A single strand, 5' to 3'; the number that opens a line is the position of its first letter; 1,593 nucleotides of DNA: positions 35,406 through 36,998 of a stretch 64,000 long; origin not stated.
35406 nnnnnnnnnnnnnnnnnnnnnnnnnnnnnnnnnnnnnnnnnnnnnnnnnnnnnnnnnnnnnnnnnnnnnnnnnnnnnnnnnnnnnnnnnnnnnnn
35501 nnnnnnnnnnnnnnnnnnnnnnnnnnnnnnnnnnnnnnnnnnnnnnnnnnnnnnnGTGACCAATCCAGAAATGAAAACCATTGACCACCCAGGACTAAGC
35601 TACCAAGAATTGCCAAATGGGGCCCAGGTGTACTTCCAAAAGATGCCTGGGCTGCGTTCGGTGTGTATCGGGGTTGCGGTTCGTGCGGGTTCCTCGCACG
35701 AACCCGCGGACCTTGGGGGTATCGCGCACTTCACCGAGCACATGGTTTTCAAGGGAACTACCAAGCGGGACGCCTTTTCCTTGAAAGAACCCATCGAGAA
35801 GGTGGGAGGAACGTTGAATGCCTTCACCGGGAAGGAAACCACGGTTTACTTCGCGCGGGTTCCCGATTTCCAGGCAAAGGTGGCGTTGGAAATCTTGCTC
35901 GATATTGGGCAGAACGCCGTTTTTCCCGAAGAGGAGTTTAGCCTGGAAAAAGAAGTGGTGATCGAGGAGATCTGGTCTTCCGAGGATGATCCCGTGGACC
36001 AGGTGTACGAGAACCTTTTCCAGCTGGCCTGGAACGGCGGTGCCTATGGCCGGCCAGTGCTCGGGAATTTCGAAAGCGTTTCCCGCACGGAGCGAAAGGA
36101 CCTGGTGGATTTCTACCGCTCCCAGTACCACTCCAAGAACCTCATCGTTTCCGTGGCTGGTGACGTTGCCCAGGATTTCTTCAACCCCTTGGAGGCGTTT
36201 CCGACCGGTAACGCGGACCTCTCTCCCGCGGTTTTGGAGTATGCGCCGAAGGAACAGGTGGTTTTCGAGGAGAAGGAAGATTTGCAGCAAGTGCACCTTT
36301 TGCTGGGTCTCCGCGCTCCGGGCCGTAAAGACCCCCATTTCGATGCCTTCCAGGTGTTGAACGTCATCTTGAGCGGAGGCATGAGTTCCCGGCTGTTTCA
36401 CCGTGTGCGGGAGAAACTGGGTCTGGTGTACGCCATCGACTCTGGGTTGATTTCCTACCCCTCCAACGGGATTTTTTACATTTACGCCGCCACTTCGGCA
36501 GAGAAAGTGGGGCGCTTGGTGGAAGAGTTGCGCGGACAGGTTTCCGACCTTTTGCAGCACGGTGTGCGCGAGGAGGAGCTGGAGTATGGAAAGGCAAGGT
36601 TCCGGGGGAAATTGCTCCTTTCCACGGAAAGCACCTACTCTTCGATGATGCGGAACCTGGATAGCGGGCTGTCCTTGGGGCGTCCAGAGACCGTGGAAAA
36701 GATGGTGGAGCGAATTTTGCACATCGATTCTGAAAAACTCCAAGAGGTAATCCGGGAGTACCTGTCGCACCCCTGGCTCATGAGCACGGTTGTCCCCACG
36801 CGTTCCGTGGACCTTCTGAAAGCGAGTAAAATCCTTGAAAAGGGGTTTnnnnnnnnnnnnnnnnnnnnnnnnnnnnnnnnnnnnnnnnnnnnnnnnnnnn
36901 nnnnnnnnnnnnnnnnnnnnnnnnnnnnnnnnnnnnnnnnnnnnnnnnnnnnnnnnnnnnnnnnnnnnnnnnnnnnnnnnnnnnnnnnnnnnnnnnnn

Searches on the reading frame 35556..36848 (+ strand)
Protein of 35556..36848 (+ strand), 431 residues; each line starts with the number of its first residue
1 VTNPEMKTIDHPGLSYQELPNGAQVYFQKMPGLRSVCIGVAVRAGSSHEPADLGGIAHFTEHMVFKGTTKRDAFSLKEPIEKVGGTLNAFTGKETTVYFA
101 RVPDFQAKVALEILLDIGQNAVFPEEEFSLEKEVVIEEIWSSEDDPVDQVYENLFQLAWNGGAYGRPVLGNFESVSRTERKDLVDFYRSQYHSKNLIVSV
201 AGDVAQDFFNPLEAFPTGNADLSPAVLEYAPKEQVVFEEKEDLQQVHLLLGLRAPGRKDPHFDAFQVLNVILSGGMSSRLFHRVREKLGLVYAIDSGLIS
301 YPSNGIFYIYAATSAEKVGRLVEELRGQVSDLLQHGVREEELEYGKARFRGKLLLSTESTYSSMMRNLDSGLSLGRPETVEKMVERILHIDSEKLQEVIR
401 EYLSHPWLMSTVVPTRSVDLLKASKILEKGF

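Call 61: search_protein_families(library=pfam, proteins=[window:35556-36848:+], max_evalue=0.00001)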
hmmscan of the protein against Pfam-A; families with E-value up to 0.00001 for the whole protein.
window:35556-36848:+ (431 aa): 2 families
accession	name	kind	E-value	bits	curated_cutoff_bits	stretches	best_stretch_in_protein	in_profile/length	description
PF05193.26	Peptidase_M16_C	-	7e-33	114.4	23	1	180-347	4-179/181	Peptidase M16 inactive domain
PF00675.25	Peptidase_M16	-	3.1e-32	112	22.3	1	29-170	6-147/149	Insulinase (Peptidase family M16)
